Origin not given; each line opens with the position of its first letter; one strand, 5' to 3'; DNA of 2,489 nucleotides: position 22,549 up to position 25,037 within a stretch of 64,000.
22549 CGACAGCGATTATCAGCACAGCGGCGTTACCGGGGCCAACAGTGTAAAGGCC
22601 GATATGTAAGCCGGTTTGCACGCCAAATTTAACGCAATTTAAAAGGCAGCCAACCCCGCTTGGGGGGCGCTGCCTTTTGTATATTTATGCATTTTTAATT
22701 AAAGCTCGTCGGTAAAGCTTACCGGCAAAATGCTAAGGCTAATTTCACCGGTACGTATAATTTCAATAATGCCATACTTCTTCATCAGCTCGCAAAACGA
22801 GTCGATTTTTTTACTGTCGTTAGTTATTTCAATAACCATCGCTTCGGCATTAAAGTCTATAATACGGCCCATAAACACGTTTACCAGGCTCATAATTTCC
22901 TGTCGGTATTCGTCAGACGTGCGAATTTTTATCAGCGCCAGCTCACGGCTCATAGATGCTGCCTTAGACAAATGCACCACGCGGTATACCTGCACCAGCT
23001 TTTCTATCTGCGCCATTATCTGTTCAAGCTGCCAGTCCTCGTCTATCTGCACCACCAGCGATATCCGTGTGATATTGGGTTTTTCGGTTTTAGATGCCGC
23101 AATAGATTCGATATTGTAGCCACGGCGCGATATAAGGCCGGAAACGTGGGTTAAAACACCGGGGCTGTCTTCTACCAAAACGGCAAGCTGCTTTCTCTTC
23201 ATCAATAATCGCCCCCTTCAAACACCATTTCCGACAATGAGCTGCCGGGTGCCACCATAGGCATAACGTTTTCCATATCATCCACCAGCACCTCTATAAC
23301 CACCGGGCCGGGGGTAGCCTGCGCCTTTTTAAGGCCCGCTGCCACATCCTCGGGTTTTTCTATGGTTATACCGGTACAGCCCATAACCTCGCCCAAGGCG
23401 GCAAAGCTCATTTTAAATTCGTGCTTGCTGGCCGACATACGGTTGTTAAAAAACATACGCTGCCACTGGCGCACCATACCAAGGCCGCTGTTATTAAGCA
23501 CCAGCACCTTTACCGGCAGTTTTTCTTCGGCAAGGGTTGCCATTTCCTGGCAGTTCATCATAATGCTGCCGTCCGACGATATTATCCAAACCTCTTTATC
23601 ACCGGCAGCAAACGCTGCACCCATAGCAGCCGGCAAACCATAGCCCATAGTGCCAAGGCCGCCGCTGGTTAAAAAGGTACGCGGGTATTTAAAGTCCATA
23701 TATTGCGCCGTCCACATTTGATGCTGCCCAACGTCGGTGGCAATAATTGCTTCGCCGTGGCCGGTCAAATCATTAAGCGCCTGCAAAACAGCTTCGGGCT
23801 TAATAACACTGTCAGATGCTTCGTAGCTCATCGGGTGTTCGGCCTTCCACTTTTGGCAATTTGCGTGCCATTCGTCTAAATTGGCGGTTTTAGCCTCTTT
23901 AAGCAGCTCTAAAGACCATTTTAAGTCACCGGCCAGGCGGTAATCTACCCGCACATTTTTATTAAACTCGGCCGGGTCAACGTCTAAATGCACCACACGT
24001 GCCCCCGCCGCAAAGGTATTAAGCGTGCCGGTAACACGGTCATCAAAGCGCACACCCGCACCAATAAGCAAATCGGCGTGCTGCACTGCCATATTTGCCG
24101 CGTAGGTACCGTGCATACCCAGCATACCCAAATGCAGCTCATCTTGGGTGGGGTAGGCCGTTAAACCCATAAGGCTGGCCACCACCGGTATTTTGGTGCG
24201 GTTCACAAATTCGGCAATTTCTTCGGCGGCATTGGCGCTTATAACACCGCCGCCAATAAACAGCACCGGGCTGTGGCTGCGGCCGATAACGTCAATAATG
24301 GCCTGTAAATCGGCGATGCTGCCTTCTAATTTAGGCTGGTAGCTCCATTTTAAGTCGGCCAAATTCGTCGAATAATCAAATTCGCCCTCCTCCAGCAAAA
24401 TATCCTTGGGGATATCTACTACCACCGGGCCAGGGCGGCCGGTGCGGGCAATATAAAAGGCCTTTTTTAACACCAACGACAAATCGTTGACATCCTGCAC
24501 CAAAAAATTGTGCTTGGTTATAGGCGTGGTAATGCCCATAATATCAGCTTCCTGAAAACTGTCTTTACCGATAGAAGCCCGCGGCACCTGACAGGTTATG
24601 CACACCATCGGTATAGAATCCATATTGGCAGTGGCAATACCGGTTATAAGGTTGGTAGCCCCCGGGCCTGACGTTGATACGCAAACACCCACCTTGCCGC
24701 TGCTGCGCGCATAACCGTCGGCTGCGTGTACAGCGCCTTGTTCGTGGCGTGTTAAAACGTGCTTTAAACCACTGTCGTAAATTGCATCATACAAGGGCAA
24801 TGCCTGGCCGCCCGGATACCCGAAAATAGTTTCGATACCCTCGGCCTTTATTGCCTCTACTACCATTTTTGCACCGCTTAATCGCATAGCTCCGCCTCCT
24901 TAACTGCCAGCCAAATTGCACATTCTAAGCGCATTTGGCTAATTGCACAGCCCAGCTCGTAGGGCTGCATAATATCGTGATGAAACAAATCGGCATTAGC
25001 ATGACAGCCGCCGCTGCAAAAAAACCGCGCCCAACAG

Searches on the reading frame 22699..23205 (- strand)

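Call 80: search_protein_families(library=pfam, proteins=[window:22699-23205:-], max_evalue=0.00001)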
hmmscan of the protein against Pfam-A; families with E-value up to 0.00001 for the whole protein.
window:22699-23205:- (168 aa): 5 families
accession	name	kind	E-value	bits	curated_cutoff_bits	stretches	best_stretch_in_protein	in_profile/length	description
PF10369.15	ALS_ss_C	-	7.5e-26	90.4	23.2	1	87-158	1-72/74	Small subunit of acetolactate synthase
PF22629.2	ACT_AHAS_ss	-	3.5e-23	82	27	1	7-75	1-67/67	AHAS small subunit-like ACT domain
PF13710.12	ACT_5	-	2.1e-13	50.3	27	1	13-76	1-62/62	ACT domain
PF13291.12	ACT_4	-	4.3e-11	43.8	27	1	6-76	8-78/80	ACT domain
PF01842.31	ACT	-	1.8e-09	37.6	27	1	7-70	3-64/66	ACT domain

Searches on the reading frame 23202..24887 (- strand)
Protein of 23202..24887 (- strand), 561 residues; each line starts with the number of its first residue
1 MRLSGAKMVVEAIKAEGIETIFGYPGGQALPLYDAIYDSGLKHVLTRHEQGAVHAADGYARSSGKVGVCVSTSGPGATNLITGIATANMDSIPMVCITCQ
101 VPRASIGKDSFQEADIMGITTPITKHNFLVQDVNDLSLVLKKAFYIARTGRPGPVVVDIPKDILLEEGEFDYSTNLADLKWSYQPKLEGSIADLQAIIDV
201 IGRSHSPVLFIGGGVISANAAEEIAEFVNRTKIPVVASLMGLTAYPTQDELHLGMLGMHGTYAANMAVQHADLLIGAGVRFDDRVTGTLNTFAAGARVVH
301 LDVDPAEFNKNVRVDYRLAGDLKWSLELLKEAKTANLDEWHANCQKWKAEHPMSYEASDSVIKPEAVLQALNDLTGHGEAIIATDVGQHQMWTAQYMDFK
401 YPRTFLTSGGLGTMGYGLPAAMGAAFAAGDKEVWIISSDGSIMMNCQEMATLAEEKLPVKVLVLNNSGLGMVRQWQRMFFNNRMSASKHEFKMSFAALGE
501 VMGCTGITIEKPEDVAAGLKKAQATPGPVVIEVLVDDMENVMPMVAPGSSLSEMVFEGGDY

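Call 80: search_protein_families(library=pfam, proteins=[window:23202-24887:-], max_evalue=0.00001)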
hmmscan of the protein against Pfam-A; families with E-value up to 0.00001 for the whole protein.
window:23202-24887:- (561 aa): 3 families
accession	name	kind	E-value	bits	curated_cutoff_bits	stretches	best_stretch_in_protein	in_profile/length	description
PF02775.26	TPP_enzyme_C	-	1.6e-52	177.8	21.9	1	385-533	1-151/151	Thiamine pyrophosphate enzyme, C-terminal TPP binding domain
PF00205.28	TPP_enzyme_M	-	1.5e-42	145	30.4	1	195-327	2-135/137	Thiamine pyrophosphate enzyme, central domain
PF02776.23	TPP_enzyme_N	-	2.8e-42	143.7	26.8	1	4-118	2-118/119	Thiamine pyrophosphate enzyme, N-terminal TPP binding domain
